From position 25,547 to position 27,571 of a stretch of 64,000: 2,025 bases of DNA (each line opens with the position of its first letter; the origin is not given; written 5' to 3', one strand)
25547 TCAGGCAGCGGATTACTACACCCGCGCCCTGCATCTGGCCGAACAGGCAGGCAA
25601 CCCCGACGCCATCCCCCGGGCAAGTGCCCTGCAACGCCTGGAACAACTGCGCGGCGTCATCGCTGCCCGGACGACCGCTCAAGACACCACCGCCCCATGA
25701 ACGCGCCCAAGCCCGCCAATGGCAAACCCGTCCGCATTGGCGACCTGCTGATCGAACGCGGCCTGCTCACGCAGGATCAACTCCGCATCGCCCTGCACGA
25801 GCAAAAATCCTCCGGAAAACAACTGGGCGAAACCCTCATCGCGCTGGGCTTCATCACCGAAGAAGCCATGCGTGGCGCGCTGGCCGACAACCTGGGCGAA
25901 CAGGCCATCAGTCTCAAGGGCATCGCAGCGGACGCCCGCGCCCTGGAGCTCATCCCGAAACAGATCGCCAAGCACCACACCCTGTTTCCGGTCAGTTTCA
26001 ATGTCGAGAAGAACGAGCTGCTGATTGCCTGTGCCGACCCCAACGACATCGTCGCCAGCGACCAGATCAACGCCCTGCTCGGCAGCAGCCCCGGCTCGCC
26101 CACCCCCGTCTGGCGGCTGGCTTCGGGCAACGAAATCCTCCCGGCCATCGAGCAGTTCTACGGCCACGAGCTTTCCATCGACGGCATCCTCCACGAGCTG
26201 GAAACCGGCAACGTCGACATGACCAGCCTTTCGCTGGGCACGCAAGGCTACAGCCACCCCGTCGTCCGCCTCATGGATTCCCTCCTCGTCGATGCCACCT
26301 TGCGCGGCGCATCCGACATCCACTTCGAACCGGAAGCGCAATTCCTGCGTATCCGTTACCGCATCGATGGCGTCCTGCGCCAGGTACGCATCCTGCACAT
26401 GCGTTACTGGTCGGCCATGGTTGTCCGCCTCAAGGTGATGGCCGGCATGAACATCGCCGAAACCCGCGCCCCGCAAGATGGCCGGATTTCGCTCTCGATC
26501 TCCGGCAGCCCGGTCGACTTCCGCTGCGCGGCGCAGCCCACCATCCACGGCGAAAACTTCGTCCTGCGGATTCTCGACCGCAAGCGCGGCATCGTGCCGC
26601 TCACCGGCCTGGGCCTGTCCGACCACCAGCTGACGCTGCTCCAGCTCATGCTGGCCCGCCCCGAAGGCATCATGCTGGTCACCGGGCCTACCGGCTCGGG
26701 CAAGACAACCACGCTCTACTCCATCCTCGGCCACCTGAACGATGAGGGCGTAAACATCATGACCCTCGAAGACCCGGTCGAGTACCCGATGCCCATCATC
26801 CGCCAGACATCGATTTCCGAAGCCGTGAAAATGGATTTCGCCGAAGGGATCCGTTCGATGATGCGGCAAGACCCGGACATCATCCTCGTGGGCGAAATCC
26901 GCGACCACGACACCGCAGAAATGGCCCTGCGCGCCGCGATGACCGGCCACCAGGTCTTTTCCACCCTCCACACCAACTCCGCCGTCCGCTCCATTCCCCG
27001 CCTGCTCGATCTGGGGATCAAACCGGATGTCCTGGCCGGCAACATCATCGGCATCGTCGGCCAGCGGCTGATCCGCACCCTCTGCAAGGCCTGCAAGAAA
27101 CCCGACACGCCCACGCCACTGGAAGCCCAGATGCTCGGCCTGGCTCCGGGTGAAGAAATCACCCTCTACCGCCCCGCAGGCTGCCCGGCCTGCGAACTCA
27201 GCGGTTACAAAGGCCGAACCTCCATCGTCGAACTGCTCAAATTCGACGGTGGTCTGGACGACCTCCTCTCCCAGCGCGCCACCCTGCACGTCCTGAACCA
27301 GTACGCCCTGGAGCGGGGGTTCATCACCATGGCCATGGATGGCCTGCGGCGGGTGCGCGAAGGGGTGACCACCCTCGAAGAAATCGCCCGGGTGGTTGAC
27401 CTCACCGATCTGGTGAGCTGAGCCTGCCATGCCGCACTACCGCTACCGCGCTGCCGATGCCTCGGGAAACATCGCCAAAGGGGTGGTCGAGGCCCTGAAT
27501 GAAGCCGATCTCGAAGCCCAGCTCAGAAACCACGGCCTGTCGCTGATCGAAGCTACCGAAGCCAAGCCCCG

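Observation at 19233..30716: Complete-looking MSHA/T2SS-like secretin-ATPase-platform locus with no filament subunit genes and non-canonical organisation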

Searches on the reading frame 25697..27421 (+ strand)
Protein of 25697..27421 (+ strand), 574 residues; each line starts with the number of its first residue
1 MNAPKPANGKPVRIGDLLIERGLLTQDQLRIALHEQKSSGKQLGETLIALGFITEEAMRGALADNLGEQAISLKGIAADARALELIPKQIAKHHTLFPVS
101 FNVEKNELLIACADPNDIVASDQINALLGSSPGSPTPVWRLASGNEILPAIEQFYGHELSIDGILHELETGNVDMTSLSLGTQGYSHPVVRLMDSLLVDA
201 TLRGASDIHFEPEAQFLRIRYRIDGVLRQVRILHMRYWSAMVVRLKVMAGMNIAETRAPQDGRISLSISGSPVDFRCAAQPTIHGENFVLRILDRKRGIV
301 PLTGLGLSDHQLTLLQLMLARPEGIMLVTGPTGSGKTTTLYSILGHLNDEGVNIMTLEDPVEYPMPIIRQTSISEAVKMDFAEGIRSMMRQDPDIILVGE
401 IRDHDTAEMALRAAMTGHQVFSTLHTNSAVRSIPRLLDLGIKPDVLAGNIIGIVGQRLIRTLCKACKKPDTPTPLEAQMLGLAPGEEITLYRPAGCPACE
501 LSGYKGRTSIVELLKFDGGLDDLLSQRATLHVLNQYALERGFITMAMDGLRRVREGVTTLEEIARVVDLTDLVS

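Call 4: search_protein_families(library=pfam, proteins=[window:25697-27421:+], max_evalue=0.01)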
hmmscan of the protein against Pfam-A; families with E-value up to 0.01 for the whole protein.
window:25697-27421:+ (574 aa): 14 families
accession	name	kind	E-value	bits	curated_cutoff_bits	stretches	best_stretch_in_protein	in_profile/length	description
PF00437.27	T2SSE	-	1.4e-121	406.1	24.9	1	186-565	5-370/370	Type II/IV secretion system protein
PF05157.20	MshEN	-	2.2e-11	44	23.1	1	70-160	5-89/90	MshEN domain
PF13604.12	AAA_30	-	2.9e-05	24.3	27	1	307-355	2-50/191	AAA domain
PF13191.12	AAA_16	-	0.00013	22.9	32.6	1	310-365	7-64/167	AAA ATPase domain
PF13173.12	AAA_14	-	0.00035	21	27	1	324-428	3-98/129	AAA domain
PF13401.12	AAA_22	-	0.00045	21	27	1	322-358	4-42/130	AAA domain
PF13086.12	AAA_11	-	0.0011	19.2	27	1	307-348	2-42/257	AAA domain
PF25199.1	nSTAND_NTPase5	-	0.0013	19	34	1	322-362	40-81/145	Novel STAND NTPase 5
PF13245.12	AAA_19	-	0.0016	19.1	25.1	1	320-352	8-40/134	AAA domain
PF20720.3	nSTAND3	-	0.002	18.2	27.2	1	323-361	17-55/155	Novel STAND NTPase 3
PF00005.33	ABC_tran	-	0.0047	18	25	0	323-363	11-51/137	ABC transporter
PF13555.12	AAA_29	-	0.006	16.8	27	0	319-340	18-39/61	P-loop containing region of AAA domain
PF12775.13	AAA_7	-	0.0091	16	25.8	0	314-356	25-66/181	P-loop containing dynein motor region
PF00004.35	AAA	-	0.0092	16.9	21.2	0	326-404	1-69/131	ATPase family associated with various cellular activities (AAA)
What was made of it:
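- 25697..27421 (+): MshE-type assembly ATPase with an N-terminal c-di-GMP-binding MshEN domain. T2SSE at 1.4e-121 and MshEN (call 4).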

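Call 5: search_protein_families(library=ncbifam, proteins=[window:25697-27421:+], max_evalue=0.01)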
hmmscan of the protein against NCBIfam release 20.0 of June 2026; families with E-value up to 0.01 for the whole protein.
window:25697-27421:+ (574 aa): 23 families
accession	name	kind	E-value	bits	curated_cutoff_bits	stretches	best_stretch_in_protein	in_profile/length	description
TIGR02533.1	type_II_gspE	equivalog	6.9e-145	483.4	630.25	1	86-566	4-485/486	type II secretion system ATPase GspE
TIGR02538.1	type_IV_pilB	equivalog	4.9e-144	481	675.65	1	14-567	2-562/564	type IV-A pilus assembly ATPase PilB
NF053534.1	T4PilAsmATPsTfpB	equivalog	3.6e-123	412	850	1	57-567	67-582/584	type IV pilus assembly ATPase TfpB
NF007755.0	PRK10436.1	equivalog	4.3e-118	394.9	617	1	182-568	78-460/465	type II secretion system protein GspE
NF041000.1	ATPase_ComGA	equivalog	5.1e-71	238.8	300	1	195-460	2-266/267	competence type IV pilus ATPase ComGA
TIGR01420.1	pilT_fam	subfamily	7.6e-52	176.6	319.1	1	193-461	2-270/343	PilT/PilU family type 4a pilus ATPase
TIGR02525.1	plasmid_TraJ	equivalog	1e-24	87.2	368.3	1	289-439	121-272/372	plasmid transfer ATPase TraJ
TIGR02524.1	dot_icm_DotB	equivalog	3.9e-22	78.9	463.3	1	319-438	130-258/358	Dot/Icm type IV secretion system ATPase DotB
NF053729.1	c-di-GMP_motif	domain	2.5e-19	68.8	38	1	13-64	1-52/53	cyclic di-GMP-binding domain-containing protein, MshE-related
NF058587.1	archaellum_moto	equivalog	5.6e-19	68.3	550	1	280-437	231-394/527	archaellum flagellar ATPase motor FlaI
TIGR03819.1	heli_sec_ATPase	hypoth_equivalog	4e-13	49.3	373.15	1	240-440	98-301/340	TadA family conjugal transfer-associated ATPase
TIGR02782.1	TrbB_P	equivalog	1.9e-12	47.1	304.55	1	313-437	127-253/303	P-type conjugative transfer ATPase TrbB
TIGR02788.1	VirB11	equivalog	2.1e-11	43.4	249.95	1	326-439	147-265/308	P-type DNA transfer ATPase VirB11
NF010407.0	PRK13833.1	subfamily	2.3e-11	43.7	499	1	326-439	147-262/323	conjugal transfer protein TrbB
NF008411.1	PRK11234.1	equivalog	3.2e-11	42.3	1170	1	13-125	483-592/723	cyclic di-3',5'-guanylate-activated glycosyltransferase NfrB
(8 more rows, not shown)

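Call 23: list_cluster_members(proteins=[P0001, window:25697-27421:+, window:22237-24090:+])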
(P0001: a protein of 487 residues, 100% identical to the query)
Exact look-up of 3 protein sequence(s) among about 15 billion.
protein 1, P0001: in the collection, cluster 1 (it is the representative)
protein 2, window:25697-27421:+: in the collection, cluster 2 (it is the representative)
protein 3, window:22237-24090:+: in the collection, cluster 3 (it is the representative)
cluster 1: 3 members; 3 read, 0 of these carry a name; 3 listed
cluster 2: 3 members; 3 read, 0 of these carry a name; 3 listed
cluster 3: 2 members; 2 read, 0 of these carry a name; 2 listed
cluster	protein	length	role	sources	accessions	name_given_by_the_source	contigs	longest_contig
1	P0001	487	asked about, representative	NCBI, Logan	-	-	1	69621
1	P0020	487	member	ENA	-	-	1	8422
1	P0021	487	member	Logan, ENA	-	-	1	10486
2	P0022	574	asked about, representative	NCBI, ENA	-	-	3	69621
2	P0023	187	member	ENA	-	-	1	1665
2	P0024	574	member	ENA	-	-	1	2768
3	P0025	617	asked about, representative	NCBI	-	-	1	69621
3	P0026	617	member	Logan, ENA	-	-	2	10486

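Call 61: search_solved_structures(query=window:25697-27421:+, max_evalue=1e-10)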
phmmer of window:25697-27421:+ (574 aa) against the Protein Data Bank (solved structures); distinct sequences matched with E-value up to 1e-10: 28.
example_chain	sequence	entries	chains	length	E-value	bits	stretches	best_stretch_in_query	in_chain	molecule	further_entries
6f8l_G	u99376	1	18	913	5.8e-120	404.6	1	13-568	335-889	Type IV pilus assembly protein PilF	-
3jc8_Ba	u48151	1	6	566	1.7e-118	399.8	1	13-564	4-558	Type IV-A pilus assembly ATPase PilB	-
5tsg_B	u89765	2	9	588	3.2e-117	395.5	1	4-567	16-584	Type IV pilus biogenesis ATPase PilB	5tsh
6olj_C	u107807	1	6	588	3.7e-117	395.3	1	4-567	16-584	Type IV pilus biogenesis ATPase PilB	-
5zfr_A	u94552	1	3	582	1.3e-115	390.2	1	12-567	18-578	Type IV pilus biogenesis ATPase PilB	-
4ksr_A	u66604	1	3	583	9.1e-106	357.7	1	187-571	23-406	Type II secretion system protein E, Hemolysin-coregulated protein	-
4kss_A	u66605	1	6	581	1.6e-105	356.9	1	187-567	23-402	Type II secretion system protein E, hemolysin-coregulated protein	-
1p9r_A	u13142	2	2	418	3.3e-105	355.9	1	187-565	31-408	General secretion pathway protein E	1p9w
4pht_A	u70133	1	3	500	1.3e-104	353.9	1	187-567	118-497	General secretory pathway protein E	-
6ejf_A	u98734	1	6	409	3.2e-88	299.8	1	195-568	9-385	Type IV pilus assembly protein PilF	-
5oiu_A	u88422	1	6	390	4.3e-88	299.4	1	194-565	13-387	Type IV pilus assembly protein PilF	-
5it5_F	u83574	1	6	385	4.6e-88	299.3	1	195-565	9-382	ATP binding motif-containing protein PilF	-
2ewv_A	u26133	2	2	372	3.5e-33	118.2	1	199-459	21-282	twitching motility protein PilT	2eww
2gsz_A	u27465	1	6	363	3.7e-33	118.1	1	199-459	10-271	twitching motility protein PilT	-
2eyu_A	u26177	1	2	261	1.1e-32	116.5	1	305-459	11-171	twitching motility protein PilT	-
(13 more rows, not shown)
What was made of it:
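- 25697..27421 (+): Matches PDB 5HTL, the MshE N domain, at 2e-15 (call 61).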

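Call 79: search_dna_similar(query=window:25697-27418:+, collection=plasmids, mode=protein, max_rows=30, max_evalue=1e-60)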
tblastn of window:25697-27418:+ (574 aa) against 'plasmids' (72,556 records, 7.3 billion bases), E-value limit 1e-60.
Records with a match: 679; places in all: 723; records where one place covers at least 80% of the query: 74.
Best place of each record, by identity: <60% 679.
By first word of the organism name: Escherichia 426; Ralstonia 111; Bradyrhizobium 8; Aliiroseovarius 8; Paraburkholderia 6; Providencia 6; Acaryochloris 5; Acinetobacter 5; Sulfitobacter 5; Burkholderia 4; and 64 more.
By predicted mobility (MOB-suite, as given by PLSDB): non-mobilizable 432; mobilizable 175; conjugative 72.
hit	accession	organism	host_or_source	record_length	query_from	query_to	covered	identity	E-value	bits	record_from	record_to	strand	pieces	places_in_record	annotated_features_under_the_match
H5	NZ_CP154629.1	Acetoanaerobium noterae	cell culture,Sludge of a digestion ...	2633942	9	572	98%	39.0%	5e-121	400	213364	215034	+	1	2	none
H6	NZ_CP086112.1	Skermanella rosea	single cell,hydrocarbon-contaminated ...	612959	13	567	97%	39.1%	8e-107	359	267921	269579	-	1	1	ATPase, T2SS/T4P/T4SS family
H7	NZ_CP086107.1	Skermanella mucosa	single cell,crude oil contaminated ...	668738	13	566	97%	39.2%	1e-106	359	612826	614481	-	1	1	ATPase, T2SS/T4P/T4SS family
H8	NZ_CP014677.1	Kozakia baliensis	palm brown sugar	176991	19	563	95%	39.7%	2e-97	332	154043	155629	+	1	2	GspE/PulE family protein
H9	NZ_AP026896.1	Aeromonas caviae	Microbe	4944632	12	568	97%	38.8%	5e-105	354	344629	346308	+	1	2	none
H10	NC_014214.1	Allomeiothermus silvanus DSM 9946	hot spring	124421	6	563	97%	37.2%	1e-88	307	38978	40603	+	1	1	GspE/PulE family protein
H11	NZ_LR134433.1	Legionella adelaidensis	environmental,Cooling tower water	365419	12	567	97%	37.1%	2e-100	341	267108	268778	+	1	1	GspE/PulE family protein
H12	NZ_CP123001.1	Neorhizobium petrolearium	single cell,petroleum contaminated soil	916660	22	571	96%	37.5%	2e-95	326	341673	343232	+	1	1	GspE/PulE family protein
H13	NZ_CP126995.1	Acidisoma sp. PAMC 29798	cell culture,lichen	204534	13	565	96%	37.3%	4e-92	317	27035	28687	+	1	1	GspE/PulE family protein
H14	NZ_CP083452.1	Comamonas odontotermitis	cell culture,cucumber rhizosphere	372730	14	566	96%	36.9%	3e-96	329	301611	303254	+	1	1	gspE: type II secretion system ATPase GspE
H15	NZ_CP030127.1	Indioceanicola profundi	sediment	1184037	14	567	97%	36.8%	6e-91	313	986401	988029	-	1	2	none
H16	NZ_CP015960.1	Paraburkholderia caribensis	Mimosa,single cell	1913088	22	566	95%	37.4%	3e-86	300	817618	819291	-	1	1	none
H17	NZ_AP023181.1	Paraburkholderia sp. PGU19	Physopelta gutta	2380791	22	566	95%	37.0%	2e-87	303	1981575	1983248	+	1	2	none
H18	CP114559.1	Candidatus Manganitrophus sp.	activated carbon metagenome,metagenomic ...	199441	12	568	97%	36.1%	6e-105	354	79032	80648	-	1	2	ATPase, T2SS/T4P/T4SS family | prepilin-type N-terminal cleavage/methylation domain-containing ...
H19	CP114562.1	Candidatus Manganitrophus sp.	activated carbon metagenome,metagenomic ...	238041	12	568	97%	36.1%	6e-105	354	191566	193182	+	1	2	ATPase, T2SS/T4P/T4SS family | prepilin-type N-terminal cleavage/methylation domain-containing ...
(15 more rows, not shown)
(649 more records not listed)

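Call 80: get_annotated_region(hit=H9, flank=12000)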
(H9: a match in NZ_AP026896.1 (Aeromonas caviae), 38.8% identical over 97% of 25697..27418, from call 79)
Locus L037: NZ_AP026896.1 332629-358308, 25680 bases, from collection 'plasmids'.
description: Aeromonas caviae strain KAM479 plasmid pKAM479_3, complete sequence
organism: Aeromonas caviae (NCBI taxid 648)
taxonomy: Bacteria; Pseudomonadota; Gammaproteobacteria; Aeromonadales; Aeromonadaceae; Aeromonas; Aeromonas caviae
host: -; source: Microbe; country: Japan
typing (MOB-suite, as given by PLSDB): non-mobilizable
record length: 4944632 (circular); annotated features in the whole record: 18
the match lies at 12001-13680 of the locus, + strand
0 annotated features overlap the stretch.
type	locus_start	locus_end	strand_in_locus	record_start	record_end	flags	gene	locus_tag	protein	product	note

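Call 85: search_protein_families(library=ncbifam, proteins=[L037:11980-13692:+, L037:13740-14960:+, L037:7988-9733:+, L037:9885-10772:+, L037:10769-11905:+, L037:5444-6319:+, L037:6319-6912:+, L037:6912-7559:+, L037:7552-7917:+], max_evalue=0.00001)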
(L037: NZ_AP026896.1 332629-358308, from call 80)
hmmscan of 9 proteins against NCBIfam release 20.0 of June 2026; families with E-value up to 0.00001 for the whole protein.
L037:11980-13692:+ (570 aa): 20 families
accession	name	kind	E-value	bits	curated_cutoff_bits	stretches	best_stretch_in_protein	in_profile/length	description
TIGR02538.1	type_IV_pilB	equivalog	1.2e-157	526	675.65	1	10-566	2-562/564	type IV-A pilus assembly ATPase PilB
TIGR02533.1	type_II_gspE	equivalog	3e-157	524.2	630.25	1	82-565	4-485/486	type II secretion system ATPase GspE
NF007755.0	PRK10436.1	equivalog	3.9e-128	428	617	1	87-565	14-458/465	type II secretion system protein GspE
NF053534.1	T4PilAsmATPsTfpB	equivalog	4.8e-127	424.8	850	1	50-565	64-581/584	type IV pilus assembly ATPase TfpB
NF041000.1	ATPase_ComGA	equivalog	1.1e-73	247.6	300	1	191-456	2-266/267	competence type IV pilus ATPase ComGA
TIGR01420.1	pilT_fam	subfamily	1.1e-51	176.1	319.1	1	189-458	2-271/343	PilT/PilU family type 4a pilus ATPase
TIGR02525.1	plasmid_TraJ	equivalog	2.7e-23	82.6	368.3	1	276-439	112-276/372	plasmid transfer ATPase TraJ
NF053729.1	c-di-GMP_motif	domain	8.1e-21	73.6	38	1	9-61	1-53/53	cyclic di-GMP-binding domain-containing protein, MshE-related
TIGR02524.1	dot_icm_DotB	equivalog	8.7e-20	71.2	463.3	1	300-434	119-258/358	Dot/Icm type IV secretion system ATPase DotB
NF008411.1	PRK11234.1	equivalog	8.4e-16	57.5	1170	1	8-155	482-627/723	cyclic di-3',5'-guanylate-activated glycosyltransferase NfrB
TIGR02782.1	TrbB_P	equivalog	2.9e-15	56.4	304.55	1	319-432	136-252/303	P-type conjugative transfer ATPase TrbB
NF058587.1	archaellum_moto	equivalog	2.9e-15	56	550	1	321-431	277-392/527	archaellum flagellar ATPase motor FlaI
TIGR03819.1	heli_sec_ATPase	hypoth_equivalog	3.8e-15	55.9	373.15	1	233-453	95-318/340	TadA family conjugal transfer-associated ATPase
TIGR02788.1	VirB11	equivalog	5.9e-14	51.8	249.95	1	319-437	144-267/308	P-type DNA transfer ATPase VirB11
NF010469.0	PRK13894.1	subfamily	1.2e-13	51.1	508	1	317-432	147-264/320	conjugal transfer ATPase TrbB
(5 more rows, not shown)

L037:13740-14960:+ (406 aa): 6 families
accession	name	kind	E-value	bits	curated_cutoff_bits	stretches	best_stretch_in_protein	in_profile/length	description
TIGR02120.1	GspF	equivalog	1.7e-98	330.5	424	1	4-401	1-399/401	type II secretion system inner membrane protein GspF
NF052607.1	T4PiliAsmPilCThrm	equivalog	1.5e-91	307.5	700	1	1-401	1-402/406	type IV pilus assembly protein PilC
NF007861.0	PRK10573.1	equivalog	2.2e-74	250.9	401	1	4-404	7-399/401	protein transport protein HofC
NF052606.1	T4PiliAsmPilCMyx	equivalog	3.1e-74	250.3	700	1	3-403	21-418/419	type IV pilus assembly protein PilC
NF047826.1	T3SSXpsF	equivalog_domain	1.3e-62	211.9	650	1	1-403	1-404/405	type II secretion system protein XpsF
NF041012.2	T4P_ComGB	equivalog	9.7e-44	150.1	240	1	70-400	6-331/332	competence type IV pilus assembly protein ComGB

L037:7988-9733:+ (581 aa): 9 families
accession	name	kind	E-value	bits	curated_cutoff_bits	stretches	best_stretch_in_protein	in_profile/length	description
TIGR02519.1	pilus_MshL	equivalog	3.1e-83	279.1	250.2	1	246-557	2-290/290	pilus (MSHA type) biogenesis protein MshL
TIGR02517.1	type_II_gspD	equivalog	1.1e-49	169.5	351.35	1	186-562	265-595/600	type II secretion system secretin GspD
TIGR02515.1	IV_pilus_PilQ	subfamily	3.2e-40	138.4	284.35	1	245-558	137-428/428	type IV pilus secretin PilQ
NF010083.0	PRK13568.1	equivalog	2.7e-27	95.6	554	1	377-558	257-418/419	DNA uptake porin HofQ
TIGR02516.1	type_III_yscC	equivalog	1.8e-26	92.8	238.45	1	245-558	201-462/463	type III secretion system outer membrane ring subunit SctC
TIGR02520.1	pilus_B_mal_scr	equivalog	2.4e-22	79.2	287.65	2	179-309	172-303/513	PilN family type IVB pilus formation outer membrane protein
NF007851.2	PRK10560.1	exception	9.5e-21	74.1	598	1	374-558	246-410/412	DNA uptake porin HofQ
NF042912.1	Amuc_1098_fam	equivalog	9.1e-16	57.1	750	1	490-557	729-796/805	Amuc_1098 family type IV pilus outer membrane protein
NF011873.0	PRK15346.1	equivalog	1e-14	54.1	524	1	367-560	323-497/499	EscC/YscC/HrcC family type III secretion system outer membrane ring protein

L037:9885-10772:+ (295 aa): 1 family
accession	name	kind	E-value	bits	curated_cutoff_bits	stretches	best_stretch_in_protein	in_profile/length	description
TIGR03015.1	pepcterm_ATPase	hypoth_equivalog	5.5e-69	232.6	324.5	1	1-268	1-266/269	XrtA/PEP-CTERM system-associated ATPase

L037:10769-11905:+ (378 aa): 6 families
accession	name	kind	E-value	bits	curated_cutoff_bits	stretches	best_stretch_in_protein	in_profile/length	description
TIGR02917.1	PEP_TPR_lipo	equivalog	2.3e-16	58.9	312.2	1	199-355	505-661/899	XrtA/PEP-CTERM system TPR-repeat protein PrsT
NF033758.1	gliding_GltE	equivalog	3.8e-07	29.4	225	0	188-282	81-175/411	adventurous gliding motility TPR repeat lipoprotein GltE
TIGR02521.1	type_IV_pilW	equivalog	1.2e-06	28.2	154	0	199-283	141-225/234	type IV pilus biogenesis/stability protein PilW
NF033920.0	C39_PA2778_fam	equivalog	1.3e-06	28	150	0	197-282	159-245/255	PA2778 family cysteine peptidase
TIGR03939.1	PGA_TPR_OMP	equivalog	1.7e-06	26.6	366.65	0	193-280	395-482/800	poly-beta-1,6 N-acetyl-D-glucosamine export porin PgaA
TIGR02552.1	LcrH_SycD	equivalog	4.4e-06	26.4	104.8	0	313-355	36-78/136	SycD/LcrH family type III secretion system chaperone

L037:5444-6319:+ (291 aa): 0 families

L037:6319-6912:+ (197 aa): 0 families

L037:6912-7559:+ (215 aa): 0 families

L037:7552-7917:+ (121 aa): 0 families
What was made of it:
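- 25697..27421 (+): GspE scores 483 and PilB 481, both below cutoff, a tie also seen for Aeromonas MshE (calls 5, 85).
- A bona fide MSHA locus gives the same scores (call 85).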
